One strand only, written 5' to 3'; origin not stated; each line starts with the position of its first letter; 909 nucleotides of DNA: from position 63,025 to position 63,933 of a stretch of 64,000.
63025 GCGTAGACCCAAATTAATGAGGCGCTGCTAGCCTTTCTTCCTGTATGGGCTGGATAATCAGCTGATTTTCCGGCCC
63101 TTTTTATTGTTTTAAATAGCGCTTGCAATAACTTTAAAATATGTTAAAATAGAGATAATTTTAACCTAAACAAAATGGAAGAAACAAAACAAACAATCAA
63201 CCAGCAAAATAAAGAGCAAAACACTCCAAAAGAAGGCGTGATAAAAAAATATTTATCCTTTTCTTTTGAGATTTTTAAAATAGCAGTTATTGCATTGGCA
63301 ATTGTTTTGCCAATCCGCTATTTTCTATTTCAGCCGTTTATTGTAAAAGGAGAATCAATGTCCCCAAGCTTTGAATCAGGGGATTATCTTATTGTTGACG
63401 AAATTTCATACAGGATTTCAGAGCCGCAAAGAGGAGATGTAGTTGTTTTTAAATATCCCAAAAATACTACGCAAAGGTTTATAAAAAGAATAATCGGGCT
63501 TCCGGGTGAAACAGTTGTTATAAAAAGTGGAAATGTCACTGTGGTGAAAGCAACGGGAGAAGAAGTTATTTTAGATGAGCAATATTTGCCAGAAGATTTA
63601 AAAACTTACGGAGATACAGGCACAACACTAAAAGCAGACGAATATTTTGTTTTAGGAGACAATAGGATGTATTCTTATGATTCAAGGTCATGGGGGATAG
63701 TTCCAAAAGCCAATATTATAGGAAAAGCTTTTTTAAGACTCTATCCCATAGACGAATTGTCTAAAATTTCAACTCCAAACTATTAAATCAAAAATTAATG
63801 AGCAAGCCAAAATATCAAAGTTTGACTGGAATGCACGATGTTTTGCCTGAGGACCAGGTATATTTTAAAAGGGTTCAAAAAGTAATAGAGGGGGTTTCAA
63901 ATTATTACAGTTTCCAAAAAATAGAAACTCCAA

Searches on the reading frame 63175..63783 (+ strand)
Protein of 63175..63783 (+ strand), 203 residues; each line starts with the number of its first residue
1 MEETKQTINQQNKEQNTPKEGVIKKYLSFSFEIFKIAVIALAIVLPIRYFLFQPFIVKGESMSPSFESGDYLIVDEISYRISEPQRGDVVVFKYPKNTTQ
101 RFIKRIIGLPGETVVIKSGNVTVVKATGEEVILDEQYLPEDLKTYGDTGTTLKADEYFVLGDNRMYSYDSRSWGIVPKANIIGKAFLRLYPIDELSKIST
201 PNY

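Call 18: find_related_loci(query=window:63175-63783:+, collection=genome_contigs, flank=4000)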
Query window:63175-63783:+ (203 aa) in genome_contigs; peptide patterns used: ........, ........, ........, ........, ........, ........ (x = any residue, [..] = any of these).
358 stretches matched a pattern; 156 encode a relative of the query (tblastn E <= 1e-3); the best 80 are kept; 80 distinct loci.
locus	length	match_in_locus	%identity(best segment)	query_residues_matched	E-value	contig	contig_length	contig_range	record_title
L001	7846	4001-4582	69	9-203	1e-88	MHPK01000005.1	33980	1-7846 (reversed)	MAG: Candidatus Staskawiczbacteria bacterium RIFOXYB1_FULL_38_37 rifoxyb1_full_scaffold_457, whole genome shotgun sequen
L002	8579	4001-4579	66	10-203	2e-86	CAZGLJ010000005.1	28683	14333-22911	MAG TPA_asm: uncultured Candidatus Saccharibacteria bacterium isolate SRP050083_co1_295 genome assembly, contig: NODE_56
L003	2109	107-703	67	1-203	7e-89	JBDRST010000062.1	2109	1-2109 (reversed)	MAG: bacterium isolate MEGAHIT-group-3.28 k141_168129, whole genome shotgun sequence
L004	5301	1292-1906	65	1-203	1e-85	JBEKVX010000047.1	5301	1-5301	MAG: Candidatus Staskawiczbacteria bacterium isolate SPRUCE 614 SPRUCE_614_47, whole genome shotgun sequence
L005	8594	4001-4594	66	9-203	1e-83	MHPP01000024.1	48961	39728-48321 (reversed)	MAG: Candidatus Staskawiczbacteria bacterium RIFOXYC1_FULL_38_18 rifoxyc1_full_scaffold_472, whole genome shotgun sequen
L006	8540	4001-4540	69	23-203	5e-83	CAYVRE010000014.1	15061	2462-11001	MAG TPA_asm: uncultured Candidatus Saccharibacteria bacterium isolate SRP178699_co1_238 genome assembly, contig: NODE_51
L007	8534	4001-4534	70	25-203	1e-82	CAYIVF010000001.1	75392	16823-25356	MAG TPA_asm: uncultured Candidatus Saccharibacteria bacterium isolate ERP119705_co5_43 genome assembly, contig: NODE_240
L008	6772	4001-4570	65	13-203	2e-82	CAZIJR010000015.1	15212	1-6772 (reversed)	MAG TPA_asm: uncultured Candidatus Saccharibacteria bacterium isolate SRP178699_co1_410 genome assembly, contig: NODE_50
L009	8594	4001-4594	64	1-203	3e-81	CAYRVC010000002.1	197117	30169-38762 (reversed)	MAG TPA_asm: uncultured Candidatus Saccharibacteria bacterium isolate binchicken_co227_921 genome assembly, contig: NODE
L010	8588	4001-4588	66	9-203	5e-80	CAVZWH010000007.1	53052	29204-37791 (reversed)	MAG: Candidatus Staskawiczbacteria bacterium isolate MFD02138.bin.1.79 genome assembly, contig: contig_125246, whole gen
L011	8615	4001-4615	63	5-203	7e-80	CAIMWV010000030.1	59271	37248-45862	MAG: Candidatus Staskawiczbacteria bacterium isolate AlinenSediments_bin-0833 genome assembly, contig: bin-0833:30/35, w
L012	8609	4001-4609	62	1-203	4e-79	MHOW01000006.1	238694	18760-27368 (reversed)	MAG: Candidatus Staskawiczbacteria bacterium RIFCSPLOWO2_01_FULL_33_13 rifcsplowo2_01_scaffold_157, whole genome shotgun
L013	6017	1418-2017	62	1-203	2e-78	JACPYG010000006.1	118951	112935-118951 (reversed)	MAG: Candidatus Staskawiczbacteria bacterium isolate NC_groundwater_857_Pr1_B-0.1um_35_19 Montesol18_Bp1_scaffold_618804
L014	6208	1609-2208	62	1-203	5e-78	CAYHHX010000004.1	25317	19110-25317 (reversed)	MAG TPA_asm: uncultured Candidatus Saccharibacteria bacterium isolate ERP119705_co13_61 genome assembly, contig: NODE_23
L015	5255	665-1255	61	9-203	1e-77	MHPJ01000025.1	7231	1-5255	MAG: Candidatus Staskawiczbacteria bacterium RIFOXYB1_FULL_37_44 rifoxyb1_full_scaffold_9371, whole genome shotgun seque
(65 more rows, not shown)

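Call 69: search_protein_families(library=pfam, proteins=[window:63175-63783:+], max_evalue=0.001)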
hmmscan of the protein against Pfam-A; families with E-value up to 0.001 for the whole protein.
window:63175-63783:+ (203 aa): 2 families
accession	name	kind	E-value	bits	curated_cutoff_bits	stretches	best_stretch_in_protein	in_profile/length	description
PF10502.14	Peptidase_S26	-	5.6e-49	166.8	22.9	1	32-189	3-167/168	Signal peptidase, peptidase S26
PF00717.28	Peptidase_S24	-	2.1e-08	34.3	23.3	1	57-122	40-97/116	Peptidase S24-like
